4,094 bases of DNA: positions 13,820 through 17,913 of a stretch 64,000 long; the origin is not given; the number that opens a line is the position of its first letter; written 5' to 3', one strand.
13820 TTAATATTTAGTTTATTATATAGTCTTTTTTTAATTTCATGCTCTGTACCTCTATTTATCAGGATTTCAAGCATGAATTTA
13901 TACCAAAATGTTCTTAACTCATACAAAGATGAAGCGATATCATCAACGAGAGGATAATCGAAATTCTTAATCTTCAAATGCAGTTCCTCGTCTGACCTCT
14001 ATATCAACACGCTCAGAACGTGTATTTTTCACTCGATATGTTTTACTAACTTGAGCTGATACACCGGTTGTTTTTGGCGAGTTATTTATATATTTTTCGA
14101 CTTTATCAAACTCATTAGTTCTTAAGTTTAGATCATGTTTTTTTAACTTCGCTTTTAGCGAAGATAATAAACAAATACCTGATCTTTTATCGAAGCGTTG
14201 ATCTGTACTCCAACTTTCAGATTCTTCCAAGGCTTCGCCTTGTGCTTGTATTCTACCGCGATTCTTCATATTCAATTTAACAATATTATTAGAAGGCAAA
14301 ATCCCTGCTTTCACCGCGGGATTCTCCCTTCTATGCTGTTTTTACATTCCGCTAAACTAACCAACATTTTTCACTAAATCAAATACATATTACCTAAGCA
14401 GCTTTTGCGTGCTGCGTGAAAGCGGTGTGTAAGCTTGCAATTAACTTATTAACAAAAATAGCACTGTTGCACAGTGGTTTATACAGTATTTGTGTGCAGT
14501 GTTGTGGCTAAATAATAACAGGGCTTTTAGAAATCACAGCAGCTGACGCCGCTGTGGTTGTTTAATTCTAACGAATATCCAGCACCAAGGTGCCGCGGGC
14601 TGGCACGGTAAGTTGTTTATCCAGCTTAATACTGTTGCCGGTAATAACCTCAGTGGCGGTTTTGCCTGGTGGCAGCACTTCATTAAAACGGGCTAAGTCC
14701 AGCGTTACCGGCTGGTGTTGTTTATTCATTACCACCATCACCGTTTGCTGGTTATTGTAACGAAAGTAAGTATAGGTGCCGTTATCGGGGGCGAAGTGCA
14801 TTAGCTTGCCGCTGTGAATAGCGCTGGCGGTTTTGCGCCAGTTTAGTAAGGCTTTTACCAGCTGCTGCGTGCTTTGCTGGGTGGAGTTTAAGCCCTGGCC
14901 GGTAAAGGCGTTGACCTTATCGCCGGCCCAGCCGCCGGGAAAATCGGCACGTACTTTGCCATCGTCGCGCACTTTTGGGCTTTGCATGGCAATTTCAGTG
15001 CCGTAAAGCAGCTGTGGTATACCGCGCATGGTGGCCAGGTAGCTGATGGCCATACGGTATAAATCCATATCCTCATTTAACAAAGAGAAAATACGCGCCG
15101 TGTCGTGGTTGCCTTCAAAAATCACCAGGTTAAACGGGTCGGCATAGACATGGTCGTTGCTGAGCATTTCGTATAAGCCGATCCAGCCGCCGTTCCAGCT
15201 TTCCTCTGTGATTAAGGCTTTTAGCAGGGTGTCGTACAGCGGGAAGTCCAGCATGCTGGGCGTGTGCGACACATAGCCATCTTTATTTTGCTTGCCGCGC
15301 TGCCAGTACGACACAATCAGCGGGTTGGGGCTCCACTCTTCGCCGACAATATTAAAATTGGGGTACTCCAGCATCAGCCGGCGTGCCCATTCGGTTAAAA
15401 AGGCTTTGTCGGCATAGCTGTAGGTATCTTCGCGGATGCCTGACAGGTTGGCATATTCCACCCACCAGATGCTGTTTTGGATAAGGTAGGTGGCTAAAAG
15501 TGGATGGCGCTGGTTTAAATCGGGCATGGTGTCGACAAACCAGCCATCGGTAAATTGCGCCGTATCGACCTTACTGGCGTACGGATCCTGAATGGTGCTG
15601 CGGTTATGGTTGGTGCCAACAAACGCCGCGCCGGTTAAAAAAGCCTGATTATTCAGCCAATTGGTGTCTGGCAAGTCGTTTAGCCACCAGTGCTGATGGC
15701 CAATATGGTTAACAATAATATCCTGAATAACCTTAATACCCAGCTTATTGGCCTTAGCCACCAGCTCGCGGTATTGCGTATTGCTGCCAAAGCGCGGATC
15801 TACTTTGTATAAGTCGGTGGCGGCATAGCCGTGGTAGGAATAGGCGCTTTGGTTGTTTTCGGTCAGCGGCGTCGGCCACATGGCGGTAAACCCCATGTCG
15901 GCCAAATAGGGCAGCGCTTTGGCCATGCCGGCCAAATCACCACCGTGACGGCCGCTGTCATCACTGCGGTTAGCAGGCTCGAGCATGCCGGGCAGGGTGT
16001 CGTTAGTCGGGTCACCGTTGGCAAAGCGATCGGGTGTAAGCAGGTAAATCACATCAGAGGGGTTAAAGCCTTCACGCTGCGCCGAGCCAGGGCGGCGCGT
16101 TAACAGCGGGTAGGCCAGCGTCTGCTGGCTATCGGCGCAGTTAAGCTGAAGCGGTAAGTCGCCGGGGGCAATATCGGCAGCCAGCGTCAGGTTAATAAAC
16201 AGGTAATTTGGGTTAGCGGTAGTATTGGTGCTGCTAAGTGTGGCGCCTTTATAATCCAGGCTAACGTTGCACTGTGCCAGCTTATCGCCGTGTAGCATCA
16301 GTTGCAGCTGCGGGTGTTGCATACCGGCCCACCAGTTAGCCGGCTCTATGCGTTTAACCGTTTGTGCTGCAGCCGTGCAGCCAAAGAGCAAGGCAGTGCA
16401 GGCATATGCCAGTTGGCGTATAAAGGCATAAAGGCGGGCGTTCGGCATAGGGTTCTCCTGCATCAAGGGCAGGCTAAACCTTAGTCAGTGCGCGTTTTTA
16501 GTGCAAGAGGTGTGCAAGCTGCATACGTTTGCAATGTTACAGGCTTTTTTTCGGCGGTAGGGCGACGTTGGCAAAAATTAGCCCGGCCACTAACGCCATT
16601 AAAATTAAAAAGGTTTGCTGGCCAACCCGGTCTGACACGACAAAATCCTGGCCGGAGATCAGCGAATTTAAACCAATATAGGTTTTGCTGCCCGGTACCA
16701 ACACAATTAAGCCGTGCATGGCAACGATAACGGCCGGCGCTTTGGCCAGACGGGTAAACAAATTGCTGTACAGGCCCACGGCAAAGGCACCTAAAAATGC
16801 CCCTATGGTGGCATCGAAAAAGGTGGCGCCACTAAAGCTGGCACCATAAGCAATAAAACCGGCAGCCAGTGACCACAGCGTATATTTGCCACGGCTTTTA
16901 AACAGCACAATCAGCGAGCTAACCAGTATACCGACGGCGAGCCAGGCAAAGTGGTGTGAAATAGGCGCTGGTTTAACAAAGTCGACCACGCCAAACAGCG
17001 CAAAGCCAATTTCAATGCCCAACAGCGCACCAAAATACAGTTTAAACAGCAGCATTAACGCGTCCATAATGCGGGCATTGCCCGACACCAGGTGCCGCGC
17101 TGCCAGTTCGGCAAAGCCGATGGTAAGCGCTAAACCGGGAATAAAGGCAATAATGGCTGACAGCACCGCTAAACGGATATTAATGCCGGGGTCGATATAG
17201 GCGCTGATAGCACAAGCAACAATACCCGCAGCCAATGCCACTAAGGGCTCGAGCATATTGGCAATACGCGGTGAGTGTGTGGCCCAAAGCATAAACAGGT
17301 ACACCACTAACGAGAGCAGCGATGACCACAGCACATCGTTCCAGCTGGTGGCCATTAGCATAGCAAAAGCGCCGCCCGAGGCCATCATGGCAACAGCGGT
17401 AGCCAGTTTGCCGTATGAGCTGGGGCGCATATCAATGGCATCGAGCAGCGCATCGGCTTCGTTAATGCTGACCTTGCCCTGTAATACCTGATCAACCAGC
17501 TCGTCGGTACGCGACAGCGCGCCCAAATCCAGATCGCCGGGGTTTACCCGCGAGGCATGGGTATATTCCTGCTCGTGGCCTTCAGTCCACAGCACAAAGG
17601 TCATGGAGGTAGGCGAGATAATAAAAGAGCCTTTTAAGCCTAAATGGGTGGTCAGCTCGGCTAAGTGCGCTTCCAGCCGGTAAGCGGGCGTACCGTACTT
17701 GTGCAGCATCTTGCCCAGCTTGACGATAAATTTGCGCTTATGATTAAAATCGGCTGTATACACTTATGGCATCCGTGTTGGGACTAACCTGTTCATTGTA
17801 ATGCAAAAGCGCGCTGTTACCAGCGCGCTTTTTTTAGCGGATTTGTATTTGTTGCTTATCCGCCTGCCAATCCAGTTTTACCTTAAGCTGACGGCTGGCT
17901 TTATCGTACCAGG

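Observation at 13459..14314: AT-rich, overlapping two-gene cassette of unknown function upstream of two TA modules: candidate novel toxin/antitoxin, toxin/immunity or phage-defence pair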

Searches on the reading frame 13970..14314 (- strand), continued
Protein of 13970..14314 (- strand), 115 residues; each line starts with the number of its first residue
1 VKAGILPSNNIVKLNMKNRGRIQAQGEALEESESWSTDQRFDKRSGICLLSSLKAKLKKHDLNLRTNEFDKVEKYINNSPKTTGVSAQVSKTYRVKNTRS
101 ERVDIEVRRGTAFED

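Call 101: list_cluster_members(proteins=[L094:2959-3309:+, L092:4968-5306:+, L093:4962-5312:+, L094:3309-3860:+, L093:5339-5869:+])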
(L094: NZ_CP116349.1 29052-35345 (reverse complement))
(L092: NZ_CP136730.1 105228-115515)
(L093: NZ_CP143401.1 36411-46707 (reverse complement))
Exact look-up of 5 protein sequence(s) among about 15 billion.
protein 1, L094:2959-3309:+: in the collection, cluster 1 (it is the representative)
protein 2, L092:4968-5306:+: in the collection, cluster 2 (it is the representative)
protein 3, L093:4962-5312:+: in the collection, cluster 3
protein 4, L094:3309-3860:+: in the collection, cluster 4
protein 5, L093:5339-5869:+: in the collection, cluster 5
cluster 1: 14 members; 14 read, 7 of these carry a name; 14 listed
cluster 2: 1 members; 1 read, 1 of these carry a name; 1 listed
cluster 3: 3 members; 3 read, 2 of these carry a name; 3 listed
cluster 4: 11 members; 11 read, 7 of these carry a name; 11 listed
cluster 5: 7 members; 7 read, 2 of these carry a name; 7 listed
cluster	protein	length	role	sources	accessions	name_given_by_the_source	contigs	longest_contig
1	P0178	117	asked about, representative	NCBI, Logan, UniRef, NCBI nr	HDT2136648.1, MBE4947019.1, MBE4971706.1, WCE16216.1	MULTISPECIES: hypothetical protein [Enterobacter cloacae complex] | Phage protein n=1 Tax=Enterobacter ludwigii TaxID=299767 RepID=A0AAX3LKR9_9ENTR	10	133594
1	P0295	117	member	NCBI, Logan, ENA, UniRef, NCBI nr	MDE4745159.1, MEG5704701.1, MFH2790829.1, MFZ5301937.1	hypothetical protein ABK814_18255 [Enterobacter hormaechei] | hypothetical protein n=1 Tax=Enterobacteriaceae TaxID=543 RepID=UPI0009412A4B | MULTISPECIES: hypothetical protein [Enterobacteriaceae]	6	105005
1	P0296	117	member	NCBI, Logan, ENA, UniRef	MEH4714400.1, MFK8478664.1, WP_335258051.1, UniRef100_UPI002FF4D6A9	hypothetical protein PO360_21745 [Enterobacter ludwigii] | hypothetical protein n=1 Tax=Enterobacter cloacae complex TaxID=354276 RepID=UPI002FF4D6A9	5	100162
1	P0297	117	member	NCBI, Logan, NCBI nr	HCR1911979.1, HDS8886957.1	TPA: hypothetical protein ONC18_004770 [Enterobacter kobei] | hypothetical protein [Enterobacter kobei]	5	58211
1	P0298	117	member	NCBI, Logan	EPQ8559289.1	hypothetical protein ACUWUA_004276 [Enterobacter hormaechei]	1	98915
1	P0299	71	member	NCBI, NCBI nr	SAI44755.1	Uncharacterised protein [Enterobacter hormaechei]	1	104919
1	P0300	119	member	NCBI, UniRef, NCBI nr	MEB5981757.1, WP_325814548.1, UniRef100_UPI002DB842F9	hypothetical protein [Enterobacter vonholyi] | hypothetical protein n=1 Tax=Enterobacter vonholyi TaxID=2797505 RepID=UPI002DB842F9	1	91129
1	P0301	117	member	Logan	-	-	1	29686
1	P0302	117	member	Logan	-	-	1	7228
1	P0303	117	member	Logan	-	-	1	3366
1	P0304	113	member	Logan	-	-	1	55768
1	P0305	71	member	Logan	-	-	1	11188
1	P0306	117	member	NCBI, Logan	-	-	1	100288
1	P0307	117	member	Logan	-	-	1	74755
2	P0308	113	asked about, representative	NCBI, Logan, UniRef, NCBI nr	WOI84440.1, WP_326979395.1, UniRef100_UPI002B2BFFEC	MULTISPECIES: hypothetical protein [Enterobacteriaceae] | hypothetical protein n=1 Tax=Enterobacteriaceae TaxID=543 RepID=UPI002B2BFFEC | hypothetical protein R0Q77_27855 [Citrobacter braakii]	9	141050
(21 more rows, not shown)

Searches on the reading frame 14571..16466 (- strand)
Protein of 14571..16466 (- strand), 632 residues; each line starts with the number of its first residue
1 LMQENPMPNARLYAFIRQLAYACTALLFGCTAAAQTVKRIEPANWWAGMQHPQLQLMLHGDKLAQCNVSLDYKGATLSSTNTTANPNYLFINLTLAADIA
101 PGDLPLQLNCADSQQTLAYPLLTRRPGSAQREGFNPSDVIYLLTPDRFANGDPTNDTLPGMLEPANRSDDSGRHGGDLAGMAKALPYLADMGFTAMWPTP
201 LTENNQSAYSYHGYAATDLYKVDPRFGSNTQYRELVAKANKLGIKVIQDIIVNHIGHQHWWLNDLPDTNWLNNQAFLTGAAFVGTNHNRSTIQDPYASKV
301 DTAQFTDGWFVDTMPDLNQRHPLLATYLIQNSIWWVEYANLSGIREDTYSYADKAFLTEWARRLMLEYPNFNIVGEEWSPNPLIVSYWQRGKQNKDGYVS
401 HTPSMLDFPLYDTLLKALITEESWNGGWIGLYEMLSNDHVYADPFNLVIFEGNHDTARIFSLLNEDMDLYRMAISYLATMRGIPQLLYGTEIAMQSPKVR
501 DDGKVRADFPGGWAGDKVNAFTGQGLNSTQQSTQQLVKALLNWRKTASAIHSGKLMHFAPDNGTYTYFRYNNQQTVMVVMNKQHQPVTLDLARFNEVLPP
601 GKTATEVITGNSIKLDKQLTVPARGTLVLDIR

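Call 83: search_protein_families(library=pfam, proteins=[window:14571-16466:-], max_evalue=0.00001)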
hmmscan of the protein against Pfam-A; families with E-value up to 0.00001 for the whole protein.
window:14571-16466:- (632 aa): 4 families
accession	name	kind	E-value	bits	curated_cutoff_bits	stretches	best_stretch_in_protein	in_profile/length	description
PF00128.31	Alpha-amylase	-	1.4e-45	156.8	22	1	144-501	3-363/446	Alpha amylase, catalytic domain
PF10438.15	Cyc-maltodext_C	-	1.2e-29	102.7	22.2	1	555-629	1-75/76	Cyclo-malto-dextrinase C-terminal domain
PF09087.17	Cyc-maltodext_N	-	1.3e-26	93.1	25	1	39-125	1-88/88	Cyclomaltodextrinase, N-terminal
PF16657.11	Malt_amylase_C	-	6.3e-08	33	27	1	557-625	5-72/75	Maltogenic Amylase, C-terminal domain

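Call 103: find_related_loci(query=window:14571-16466:-, collection=metagenome_contigs, flank=6000)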
Query window:14571-16466:- (632 aa) in metagenome_contigs; peptide patterns used: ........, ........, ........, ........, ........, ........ (x = any residue, [..] = any of these).
102 stretches matched a pattern; 85 encode a relative of the query (tblastn E <= 1e-3); the best 80 are kept; 80 distinct loci.
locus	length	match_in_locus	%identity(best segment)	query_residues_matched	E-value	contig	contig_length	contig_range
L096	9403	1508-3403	91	1-632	0e+0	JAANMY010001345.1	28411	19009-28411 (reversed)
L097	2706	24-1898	82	2-632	0e+0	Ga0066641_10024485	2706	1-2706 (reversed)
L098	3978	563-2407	78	22-632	0e+0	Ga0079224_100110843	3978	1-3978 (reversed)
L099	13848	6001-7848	77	23-632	0e+0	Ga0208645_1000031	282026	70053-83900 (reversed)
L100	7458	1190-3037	77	23-632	0e+0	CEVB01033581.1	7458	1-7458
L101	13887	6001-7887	75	6-632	0e+0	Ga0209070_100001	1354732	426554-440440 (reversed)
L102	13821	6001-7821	60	23-632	0e+0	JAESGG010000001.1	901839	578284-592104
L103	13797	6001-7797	50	30-632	0e+0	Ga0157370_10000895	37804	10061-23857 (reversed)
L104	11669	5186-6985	50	30-632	0e+0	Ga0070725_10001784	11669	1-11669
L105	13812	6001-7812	52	25-631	0e+0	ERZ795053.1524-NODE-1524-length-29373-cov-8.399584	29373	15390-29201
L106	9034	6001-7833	50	24-631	0e+0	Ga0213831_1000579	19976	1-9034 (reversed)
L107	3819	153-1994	49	16-632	0e+0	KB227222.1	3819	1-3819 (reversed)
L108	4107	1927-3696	51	37-631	0e+0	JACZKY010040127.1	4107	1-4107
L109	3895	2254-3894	52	17-566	0e+0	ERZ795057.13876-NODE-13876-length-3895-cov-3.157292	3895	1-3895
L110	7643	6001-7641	51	16-564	0e+0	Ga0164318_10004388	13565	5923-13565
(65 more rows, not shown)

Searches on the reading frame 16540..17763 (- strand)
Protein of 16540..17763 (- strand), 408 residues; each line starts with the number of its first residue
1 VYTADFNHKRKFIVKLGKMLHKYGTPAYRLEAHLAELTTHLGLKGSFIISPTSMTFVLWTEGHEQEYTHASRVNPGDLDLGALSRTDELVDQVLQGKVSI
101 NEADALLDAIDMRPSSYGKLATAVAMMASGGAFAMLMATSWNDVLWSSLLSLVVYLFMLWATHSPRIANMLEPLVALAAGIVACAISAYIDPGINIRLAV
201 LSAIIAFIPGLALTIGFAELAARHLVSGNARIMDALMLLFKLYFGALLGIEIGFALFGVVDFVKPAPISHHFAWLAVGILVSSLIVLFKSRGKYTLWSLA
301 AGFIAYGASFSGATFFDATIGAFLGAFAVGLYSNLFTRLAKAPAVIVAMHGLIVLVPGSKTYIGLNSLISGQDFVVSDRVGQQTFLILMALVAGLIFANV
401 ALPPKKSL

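Call 85: search_protein_families(library=pfam, proteins=[window:16540-17763:-], max_evalue=0.00001)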
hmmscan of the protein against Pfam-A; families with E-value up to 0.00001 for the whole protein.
window:16540-17763:- (408 aa): 2 families
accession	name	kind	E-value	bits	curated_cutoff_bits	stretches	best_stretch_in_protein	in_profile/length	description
PF06738.18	ThrE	-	9.3e-57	192.7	26.3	1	12-252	2-240/241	Putative threonine/serine exporter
PF12821.13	ThrE_2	-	6e-14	52.8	27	1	283-399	11-127/129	Threonine/Serine exporter, ThrE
